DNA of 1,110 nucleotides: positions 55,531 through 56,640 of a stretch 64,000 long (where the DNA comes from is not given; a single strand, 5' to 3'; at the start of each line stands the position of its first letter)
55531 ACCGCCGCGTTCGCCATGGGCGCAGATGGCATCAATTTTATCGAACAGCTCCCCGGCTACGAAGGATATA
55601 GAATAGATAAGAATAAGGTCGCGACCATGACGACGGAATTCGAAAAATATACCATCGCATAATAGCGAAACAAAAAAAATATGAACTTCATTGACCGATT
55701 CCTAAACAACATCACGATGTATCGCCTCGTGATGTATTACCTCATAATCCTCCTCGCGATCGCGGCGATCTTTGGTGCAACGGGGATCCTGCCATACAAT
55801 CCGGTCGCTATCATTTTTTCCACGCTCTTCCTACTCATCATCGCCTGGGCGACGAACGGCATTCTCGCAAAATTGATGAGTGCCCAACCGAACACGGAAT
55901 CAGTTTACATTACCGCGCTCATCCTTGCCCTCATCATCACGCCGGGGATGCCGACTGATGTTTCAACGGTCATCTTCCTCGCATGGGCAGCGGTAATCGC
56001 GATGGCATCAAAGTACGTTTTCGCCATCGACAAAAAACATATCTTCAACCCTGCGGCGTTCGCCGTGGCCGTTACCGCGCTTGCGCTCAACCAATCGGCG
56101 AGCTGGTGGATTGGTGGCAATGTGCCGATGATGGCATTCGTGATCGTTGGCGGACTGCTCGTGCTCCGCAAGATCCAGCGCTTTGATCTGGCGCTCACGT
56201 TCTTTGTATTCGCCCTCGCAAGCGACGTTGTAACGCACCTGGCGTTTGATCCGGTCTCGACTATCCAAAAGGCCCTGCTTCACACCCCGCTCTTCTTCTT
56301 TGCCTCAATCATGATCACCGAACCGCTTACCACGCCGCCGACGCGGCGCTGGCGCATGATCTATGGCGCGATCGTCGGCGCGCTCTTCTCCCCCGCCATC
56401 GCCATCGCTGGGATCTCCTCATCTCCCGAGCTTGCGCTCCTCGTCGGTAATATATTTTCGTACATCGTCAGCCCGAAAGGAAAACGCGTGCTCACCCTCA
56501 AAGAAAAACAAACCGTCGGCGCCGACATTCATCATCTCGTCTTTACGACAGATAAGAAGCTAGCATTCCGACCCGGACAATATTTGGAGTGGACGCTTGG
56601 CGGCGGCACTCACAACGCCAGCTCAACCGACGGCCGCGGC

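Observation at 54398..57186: Three-gene flavin module: exported FMN-binding protein, ApbE and an RnfD-like membrane domain fused to an FNR-like reductase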

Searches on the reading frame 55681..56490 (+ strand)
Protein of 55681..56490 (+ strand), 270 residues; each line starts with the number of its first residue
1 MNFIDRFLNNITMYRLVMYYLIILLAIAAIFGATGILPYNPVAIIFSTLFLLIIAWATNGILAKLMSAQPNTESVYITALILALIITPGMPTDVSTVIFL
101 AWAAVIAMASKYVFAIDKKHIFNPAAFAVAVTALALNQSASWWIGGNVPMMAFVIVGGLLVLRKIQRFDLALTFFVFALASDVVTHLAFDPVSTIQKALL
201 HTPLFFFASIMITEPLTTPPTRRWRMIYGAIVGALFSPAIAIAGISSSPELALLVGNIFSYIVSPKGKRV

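Call 10: search_solved_structures(query=window:55681-56490:+, max_evalue=10, show_alignments=4)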
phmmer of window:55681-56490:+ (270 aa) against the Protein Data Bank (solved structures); distinct sequences matched with E-value up to 10: 0.
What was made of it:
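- Tried and rejected: No hits (call 10).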

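Call 15: search_solved_structures(query=A2, max_evalue=10, show_alignments=4)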
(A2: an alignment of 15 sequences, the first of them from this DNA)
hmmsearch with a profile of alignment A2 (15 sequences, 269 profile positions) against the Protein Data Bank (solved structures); distinct sequences matched with E-value up to 10: 2.
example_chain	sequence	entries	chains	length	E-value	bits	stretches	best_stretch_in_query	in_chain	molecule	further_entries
8ahx_D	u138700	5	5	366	0.0075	19.1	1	155-256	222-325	Ion-translocating oxidoreductase complex subunit D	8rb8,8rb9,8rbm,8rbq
7zc6_D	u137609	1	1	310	10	8.9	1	147-261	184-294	RnfD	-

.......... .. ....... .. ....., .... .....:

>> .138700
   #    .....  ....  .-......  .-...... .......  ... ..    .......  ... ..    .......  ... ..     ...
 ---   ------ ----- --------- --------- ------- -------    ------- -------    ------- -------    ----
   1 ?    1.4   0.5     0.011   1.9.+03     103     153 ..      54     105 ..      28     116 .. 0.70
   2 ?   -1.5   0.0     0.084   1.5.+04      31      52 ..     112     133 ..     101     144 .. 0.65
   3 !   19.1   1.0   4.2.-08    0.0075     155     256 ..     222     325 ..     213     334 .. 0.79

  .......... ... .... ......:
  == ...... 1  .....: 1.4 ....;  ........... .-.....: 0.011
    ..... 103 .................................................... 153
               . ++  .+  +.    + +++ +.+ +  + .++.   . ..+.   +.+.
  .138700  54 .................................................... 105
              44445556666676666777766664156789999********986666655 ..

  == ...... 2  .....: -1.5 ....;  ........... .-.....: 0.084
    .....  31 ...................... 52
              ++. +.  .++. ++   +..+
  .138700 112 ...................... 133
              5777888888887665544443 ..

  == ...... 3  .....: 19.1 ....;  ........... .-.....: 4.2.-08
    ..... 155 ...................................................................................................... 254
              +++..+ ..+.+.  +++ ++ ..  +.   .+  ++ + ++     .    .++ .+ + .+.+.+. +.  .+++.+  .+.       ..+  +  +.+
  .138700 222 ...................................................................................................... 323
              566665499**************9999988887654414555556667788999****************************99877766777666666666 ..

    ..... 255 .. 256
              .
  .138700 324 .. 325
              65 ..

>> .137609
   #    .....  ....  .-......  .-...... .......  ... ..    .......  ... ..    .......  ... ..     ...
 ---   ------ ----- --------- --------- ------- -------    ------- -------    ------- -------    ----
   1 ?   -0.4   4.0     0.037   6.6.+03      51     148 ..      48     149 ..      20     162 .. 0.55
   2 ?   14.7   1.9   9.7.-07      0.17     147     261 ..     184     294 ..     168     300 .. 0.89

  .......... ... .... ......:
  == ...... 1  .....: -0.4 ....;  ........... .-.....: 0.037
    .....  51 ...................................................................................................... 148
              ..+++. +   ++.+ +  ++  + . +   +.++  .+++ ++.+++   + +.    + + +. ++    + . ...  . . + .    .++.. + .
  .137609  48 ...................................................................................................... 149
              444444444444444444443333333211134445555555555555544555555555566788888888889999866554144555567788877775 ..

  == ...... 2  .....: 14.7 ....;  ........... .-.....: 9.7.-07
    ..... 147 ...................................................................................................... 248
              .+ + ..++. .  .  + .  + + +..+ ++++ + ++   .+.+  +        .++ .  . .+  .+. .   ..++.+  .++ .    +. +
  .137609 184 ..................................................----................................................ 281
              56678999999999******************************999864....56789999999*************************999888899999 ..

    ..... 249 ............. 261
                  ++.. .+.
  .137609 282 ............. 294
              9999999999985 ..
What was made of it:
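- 55681..56475 (+): P3 N-terminal half (aa 1-265): polytopic RnfD/NqrB-like membrane domain. Call 15 (profile against PDB hits only RnfD chains; 8ahx_D E=0.0075).
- Tried and rejected: A family profile was needed (call 15).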

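Call 46: predict_structure(alignment_id=A2)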
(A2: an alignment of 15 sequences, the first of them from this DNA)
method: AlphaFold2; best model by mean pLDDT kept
length: 268 residues; sequences in the alignment: 15
mean_pLDDT: 85.9   pTM: 0.84
mean pLDDT of the five models: 85.9, 85.1, 85.1, 83.5, 72.9
residues with pLDDT >= 90: 116; 70-90: 129; 50-70: 16; < 50: 7
segments of 3 or more residues with pLDDT < 50: 239-242
pLDDT, mean of each block of 10 residues (from residue 1): 85 91 94 89 95 95 87 89 90 91 92 76 88 76 77 91 91 93 84 86 87 85 93 76 57 90 70
secondary structure, 60 per line:
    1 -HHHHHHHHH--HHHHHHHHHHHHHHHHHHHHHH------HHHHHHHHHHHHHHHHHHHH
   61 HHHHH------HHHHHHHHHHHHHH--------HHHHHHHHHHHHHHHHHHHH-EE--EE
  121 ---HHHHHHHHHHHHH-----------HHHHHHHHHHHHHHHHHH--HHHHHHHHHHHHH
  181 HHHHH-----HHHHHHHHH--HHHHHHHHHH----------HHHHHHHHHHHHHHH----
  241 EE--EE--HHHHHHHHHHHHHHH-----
elements in order: H2-10 H13-34 H41-65 H72-85 H94-113 H124-136 H148-165 H168-185 H191-199 H202-211 H222-236 H249-263

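Call 48: fold_search(model_id=the predicted structure, library=pdb)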
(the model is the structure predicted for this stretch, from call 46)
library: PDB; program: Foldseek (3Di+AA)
matches with E <= 10: 217; with E <= 0.001: 15
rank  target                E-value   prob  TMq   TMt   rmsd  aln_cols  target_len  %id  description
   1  9eri_D                2.4e-06  1.00  0.73  0.63   4.0       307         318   14  Cryo-EM structure of sodium pumping Rnf complex from Acetobacterium woodii bound to NADH (released 2025-03-05)
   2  8ahx_D                3.1e-06  1.00  0.69  0.54   7.0       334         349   15  Cryo-EM structure of the nitrogen-fixation associated NADH:ferredoxin oxidoreductase RNF from Azotobacter vinelandii (released 2023-11-01)
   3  8rbq_D                8.8e-06  1.00  0.71  0.63   6.4       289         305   19  Cryo-EM structure of the NADH:ferredoxin oxidoreductase RNF from Azotobacter vinelandii, dithionite reduced (released 2024-06-26)
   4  7xk3_B                1.9e-05  1.00  0.61  0.44   5.1       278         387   14  Cryo-EM structure of Na+-pumping NADH-ubiquinone oxidoreductase from Vibrio cholerae, state 1 (released 2022-07-20)
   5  9uuu_B                3.6e-05  1.00  0.58  0.42   6.4       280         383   14  Cryo-EM structure of Na+-translocating NADH-ubiquinone oxidoreductase from Vibrio cholerae reduced by NADH (released 2025-06-25)
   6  7xk6_B                7.5e-05  1.00  0.62  0.42   5.3       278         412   15  Cryo-EM structure of Na+-pumping NADH-ubiquinone oxidoreductase from Vibrio cholerae, with aurachin D-42 (released 2022-07-20)
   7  9ud3_B                9.4e-05  1.00  0.59  0.43   5.5       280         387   14  Cryo-EM structure of Na+-translocating NADH-ubiquinone oxidoreductase NqrB-T236Y mutant from Vibrio cholerae (released 2025-06-25)
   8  8ad0_B                9.8e-05  1.00  0.63  0.45   5.4       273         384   14  X-ray structure of Na+-NQR from Vibrio cholerae in different conformation at 3.1 A (released 2023-07-12)
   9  7zc6_D                1.2e-04  1.00  0.69  0.62   4.4       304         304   19  Na+ - translocating ferredoxin: NAD+ reductase (Rnf) of C. tetanomorphum (released 2022-09-28)
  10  8a1x_B                1.5e-04  1.00  0.60  0.43   5.6       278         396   13  Sodium pumping NADH-quinone oxidoreductase with inhibitor DQA (released 2023-06-14)
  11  9lrr_B                1.9e-04  1.00  0.63  0.42   6.1       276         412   14  Cryo-EM structure of Na+-translocating NADH-ubiquinone oxidoreductase NqrB-G141A mutant from Vibrio cholerae with boun (released 2025-04-23)
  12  8a1t_B                3.7e-04  1.00  0.59  0.42   5.8       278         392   14  Sodium pumping NADH-quinone oxidoreductase (released 2023-06-14)
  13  8evu_B                4.0e-04  1.00  0.61  0.41   5.4       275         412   14  Cryo EM structure of Vibrio cholerae NQR (released 2022-11-16)
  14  8acw_B                4.4e-04  1.00  0.59  0.43   5.9       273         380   14  X-ray structure of Na+-NQR from Vibrio cholerae at 3.4 A resolution (released 2023-07-12)
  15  8a1v_B                4.4e-04  1.00  0.59  0.42   5.5       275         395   14  Sodium pumping NADH-quinone oxidoreductase with substrate Q2 (released 2023-06-14)
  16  7kyp_H                1.5e-01  0.23  0.19  0.19  20.8       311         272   14  PsaBC from Streptococcus pneumoniae in complex with Fab (released 2021-08-25)
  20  3me1_A                3.7e-01  0.82  0.43  0.38   8.1       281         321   12  Crystal Structure of the Desulfovibro vulgaris Urea Transporter in the P3(1) Space Group at 3.86 (released 2011-01-19)
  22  3me1_B                4.0e-01  0.72  0.41  0.36   8.3       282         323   13  Crystal Structure of the Desulfovibro vulgaris Urea Transporter in the P3(1) Space Group at 3.86 (released 2011-01-19)
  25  7kyo_C                7.2e-01  0.13  0.21  0.22  20.7       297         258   12  PsaBC from Streptococcus pneumoniae in complex with Fab (released 2021-08-25)
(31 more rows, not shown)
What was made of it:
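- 55681..56475 (+): Calls 46 and 48 (AF2 model with pLDDT 85.9; the 15 best Foldseek PDB matches are all RnfD or NqrB, best TM 0.73).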

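Call 70: search_protein_representatives(alignment_id=A2)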
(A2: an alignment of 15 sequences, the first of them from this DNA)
Query: 15 sequences, 269 profile positions. Proteins with E-value up to 0.001 (for the whole library): 2481; up to 1e-10: 1282; up to 1e-30: 543. The best 150 are listed.
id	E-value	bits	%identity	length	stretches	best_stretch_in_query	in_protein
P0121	7.0e-101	353.7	-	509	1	1-269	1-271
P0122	1.4e-97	342.9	-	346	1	1-269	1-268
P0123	6.3e-91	321.1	-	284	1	1-268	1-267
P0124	8.0e-90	317.5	-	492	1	1-269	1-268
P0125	2.3e-88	312.7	-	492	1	14-269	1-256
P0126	3.4e-88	312.1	-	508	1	2-269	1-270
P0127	5.8e-88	311.4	-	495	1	1-268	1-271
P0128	2.6e-86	305.9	-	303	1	1-269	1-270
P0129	3.7e-85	302.1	-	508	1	2-269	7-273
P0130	1.9e-84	299.8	-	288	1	2-269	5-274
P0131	2.5e-83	296.2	-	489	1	2-268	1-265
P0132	6.1e-83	294.9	-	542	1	3-269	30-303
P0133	2.1e-82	293.2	-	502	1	1-269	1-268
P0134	6.1e-81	288.3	-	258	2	1-177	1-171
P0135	2.2e-80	286.5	-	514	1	2-268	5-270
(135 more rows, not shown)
